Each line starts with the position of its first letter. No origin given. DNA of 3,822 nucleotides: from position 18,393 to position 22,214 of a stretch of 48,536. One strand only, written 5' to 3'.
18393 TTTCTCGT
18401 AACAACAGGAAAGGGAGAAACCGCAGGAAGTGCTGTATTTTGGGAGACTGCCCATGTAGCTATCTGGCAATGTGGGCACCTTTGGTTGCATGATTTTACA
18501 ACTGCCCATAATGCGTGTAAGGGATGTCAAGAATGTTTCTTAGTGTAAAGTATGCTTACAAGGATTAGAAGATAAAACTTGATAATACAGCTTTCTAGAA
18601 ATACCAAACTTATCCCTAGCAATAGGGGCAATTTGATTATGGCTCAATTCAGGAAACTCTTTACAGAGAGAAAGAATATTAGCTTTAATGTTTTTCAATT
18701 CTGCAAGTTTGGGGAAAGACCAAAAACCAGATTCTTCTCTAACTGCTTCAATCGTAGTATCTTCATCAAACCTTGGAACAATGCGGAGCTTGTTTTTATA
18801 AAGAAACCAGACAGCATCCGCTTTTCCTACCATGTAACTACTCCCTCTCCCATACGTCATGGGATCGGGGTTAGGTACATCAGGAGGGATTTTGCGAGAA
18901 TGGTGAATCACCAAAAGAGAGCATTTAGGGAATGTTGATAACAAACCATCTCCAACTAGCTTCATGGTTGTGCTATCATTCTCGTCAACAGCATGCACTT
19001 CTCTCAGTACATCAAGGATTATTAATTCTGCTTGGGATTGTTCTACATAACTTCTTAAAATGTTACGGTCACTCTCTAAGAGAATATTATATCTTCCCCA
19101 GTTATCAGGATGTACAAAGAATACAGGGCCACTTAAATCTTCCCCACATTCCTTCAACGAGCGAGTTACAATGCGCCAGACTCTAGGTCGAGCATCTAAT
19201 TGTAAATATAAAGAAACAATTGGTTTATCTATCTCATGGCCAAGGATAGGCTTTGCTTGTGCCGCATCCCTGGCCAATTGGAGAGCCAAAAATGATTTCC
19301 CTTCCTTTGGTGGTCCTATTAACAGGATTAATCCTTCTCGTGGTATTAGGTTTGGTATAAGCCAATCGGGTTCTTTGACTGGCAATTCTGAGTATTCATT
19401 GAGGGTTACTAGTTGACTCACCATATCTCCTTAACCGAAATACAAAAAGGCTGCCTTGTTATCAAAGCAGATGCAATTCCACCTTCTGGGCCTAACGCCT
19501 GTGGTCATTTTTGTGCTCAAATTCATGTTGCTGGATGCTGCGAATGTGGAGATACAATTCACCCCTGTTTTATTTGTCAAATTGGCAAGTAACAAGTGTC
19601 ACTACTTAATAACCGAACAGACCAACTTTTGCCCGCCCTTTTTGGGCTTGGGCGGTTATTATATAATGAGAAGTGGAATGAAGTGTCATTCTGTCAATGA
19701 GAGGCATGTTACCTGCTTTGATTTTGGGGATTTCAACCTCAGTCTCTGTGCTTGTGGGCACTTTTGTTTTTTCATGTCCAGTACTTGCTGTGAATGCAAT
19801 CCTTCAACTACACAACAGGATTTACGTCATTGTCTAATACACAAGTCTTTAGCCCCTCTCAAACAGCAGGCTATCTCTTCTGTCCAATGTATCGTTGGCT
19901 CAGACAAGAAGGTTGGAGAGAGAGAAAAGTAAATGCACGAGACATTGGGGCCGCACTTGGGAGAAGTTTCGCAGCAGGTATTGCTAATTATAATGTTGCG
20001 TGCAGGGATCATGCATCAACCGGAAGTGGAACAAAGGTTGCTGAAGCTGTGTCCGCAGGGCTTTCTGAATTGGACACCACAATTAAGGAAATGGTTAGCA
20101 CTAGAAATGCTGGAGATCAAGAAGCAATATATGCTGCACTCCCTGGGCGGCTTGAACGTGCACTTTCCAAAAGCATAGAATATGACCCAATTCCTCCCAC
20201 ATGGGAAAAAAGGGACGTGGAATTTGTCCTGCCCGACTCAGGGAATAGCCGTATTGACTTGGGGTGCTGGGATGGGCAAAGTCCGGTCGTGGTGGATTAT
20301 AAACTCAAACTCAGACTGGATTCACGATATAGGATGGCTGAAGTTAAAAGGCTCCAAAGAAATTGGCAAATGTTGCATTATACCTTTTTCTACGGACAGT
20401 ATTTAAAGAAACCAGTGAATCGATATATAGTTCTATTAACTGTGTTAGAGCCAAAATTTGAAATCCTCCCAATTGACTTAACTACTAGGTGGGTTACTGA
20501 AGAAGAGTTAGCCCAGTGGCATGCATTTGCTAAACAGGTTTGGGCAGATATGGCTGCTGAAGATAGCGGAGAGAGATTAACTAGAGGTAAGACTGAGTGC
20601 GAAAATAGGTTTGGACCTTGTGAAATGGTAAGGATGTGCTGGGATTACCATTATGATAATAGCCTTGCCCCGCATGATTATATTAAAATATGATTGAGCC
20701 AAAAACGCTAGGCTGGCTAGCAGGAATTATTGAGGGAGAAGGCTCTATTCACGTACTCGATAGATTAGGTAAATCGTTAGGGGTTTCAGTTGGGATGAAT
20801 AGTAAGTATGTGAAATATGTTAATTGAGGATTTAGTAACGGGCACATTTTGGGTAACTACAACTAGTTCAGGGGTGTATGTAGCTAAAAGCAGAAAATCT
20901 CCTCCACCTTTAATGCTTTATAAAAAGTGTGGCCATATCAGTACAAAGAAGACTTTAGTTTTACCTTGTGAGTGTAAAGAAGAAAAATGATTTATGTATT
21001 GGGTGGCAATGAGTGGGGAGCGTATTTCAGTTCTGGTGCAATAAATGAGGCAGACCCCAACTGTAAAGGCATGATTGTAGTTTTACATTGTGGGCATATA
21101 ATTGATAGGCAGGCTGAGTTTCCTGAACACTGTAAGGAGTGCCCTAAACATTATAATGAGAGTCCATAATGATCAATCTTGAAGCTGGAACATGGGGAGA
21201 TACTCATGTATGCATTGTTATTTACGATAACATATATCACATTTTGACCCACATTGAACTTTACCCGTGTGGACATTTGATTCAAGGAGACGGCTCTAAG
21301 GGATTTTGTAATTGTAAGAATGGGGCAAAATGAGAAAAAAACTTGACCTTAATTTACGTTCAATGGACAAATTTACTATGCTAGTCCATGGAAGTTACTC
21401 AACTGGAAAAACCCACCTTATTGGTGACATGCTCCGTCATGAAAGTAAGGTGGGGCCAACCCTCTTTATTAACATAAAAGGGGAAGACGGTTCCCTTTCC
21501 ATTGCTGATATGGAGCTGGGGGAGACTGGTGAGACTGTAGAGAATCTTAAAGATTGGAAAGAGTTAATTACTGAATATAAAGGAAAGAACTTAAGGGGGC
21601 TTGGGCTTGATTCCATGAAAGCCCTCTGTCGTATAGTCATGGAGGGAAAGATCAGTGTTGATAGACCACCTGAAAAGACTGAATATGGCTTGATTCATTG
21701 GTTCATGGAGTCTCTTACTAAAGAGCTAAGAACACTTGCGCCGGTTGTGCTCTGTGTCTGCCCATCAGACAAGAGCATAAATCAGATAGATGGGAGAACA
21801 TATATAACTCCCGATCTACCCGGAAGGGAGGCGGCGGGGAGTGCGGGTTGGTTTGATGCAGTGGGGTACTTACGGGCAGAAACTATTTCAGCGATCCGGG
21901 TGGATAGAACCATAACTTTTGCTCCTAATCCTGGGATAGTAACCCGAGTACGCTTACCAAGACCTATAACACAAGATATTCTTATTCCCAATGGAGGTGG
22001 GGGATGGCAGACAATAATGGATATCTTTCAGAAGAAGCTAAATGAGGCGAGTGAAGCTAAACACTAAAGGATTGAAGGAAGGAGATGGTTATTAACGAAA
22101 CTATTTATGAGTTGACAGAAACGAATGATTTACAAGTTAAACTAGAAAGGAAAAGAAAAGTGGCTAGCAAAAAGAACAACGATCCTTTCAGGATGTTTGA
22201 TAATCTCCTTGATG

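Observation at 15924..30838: About 19 strict (plus about 5 divergent) copies of a tiny CGH...CxC Cys/His miniprotein gene run through the whole replication module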

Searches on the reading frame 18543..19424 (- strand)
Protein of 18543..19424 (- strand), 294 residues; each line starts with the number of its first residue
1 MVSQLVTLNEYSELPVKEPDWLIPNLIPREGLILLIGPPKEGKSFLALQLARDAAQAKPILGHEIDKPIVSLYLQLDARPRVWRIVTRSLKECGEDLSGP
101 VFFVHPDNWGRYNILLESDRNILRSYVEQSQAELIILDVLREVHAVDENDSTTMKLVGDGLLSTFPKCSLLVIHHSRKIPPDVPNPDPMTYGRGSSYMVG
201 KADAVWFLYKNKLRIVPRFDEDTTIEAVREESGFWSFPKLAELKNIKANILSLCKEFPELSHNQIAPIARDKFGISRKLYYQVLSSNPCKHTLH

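Call 36: search_protein_families(library=phrogs, proteins=[window:18543-19424:-], max_evalue=0.001)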
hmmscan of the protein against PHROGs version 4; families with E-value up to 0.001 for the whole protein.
window:18543-19424:- (294 aa): 10 families
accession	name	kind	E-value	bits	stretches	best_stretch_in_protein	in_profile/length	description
phrog_3123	-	unknown function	3.2e-19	69.9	1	7-178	318-507/583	-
phrog_906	-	DNA, RNA and nucleotide metabolism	9.2e-14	52.1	1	10-211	509-699/872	DNA polymerase/primase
phrog_6357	-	unknown function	4e-11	43.8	1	19-71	20-75/321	-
phrog_1284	-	unknown function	1.1e-10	42.4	1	7-148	13-146/306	-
phrog_239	-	DNA, RNA and nucleotide metabolism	1.1e-05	25.6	0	14-56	343-384/801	DNA primase/helicase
phrog_2850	-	unknown function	1.2e-05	25.4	1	17-178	145-309/465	-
phrog_2597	-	DNA, RNA and nucleotide metabolism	2.8e-05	23.9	1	8-176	345-514/747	DNA primase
phrog_6012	-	DNA, RNA and nucleotide metabolism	5.8e-05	23.5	1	21-182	137-299/447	DNA helicase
phrog_25693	-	unknown function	9e-05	22.3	0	126-203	157-233/405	-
phrog_13004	-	unknown function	0.00016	21.6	1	9-79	115-182/363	-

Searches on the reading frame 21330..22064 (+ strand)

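Call 36: search_protein_families(library=phrogs, proteins=[window:21330-22064:+], max_evalue=0.001)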
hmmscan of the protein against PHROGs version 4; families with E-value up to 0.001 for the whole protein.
window:21330-22064:+ (245 aa): 1 family
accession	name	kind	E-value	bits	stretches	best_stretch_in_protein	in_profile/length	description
phrog_124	-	DNA, RNA and nucleotide metabolism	3.5e-18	67.1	1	14-241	43-265/382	Sak4-like ssDNA annealing protein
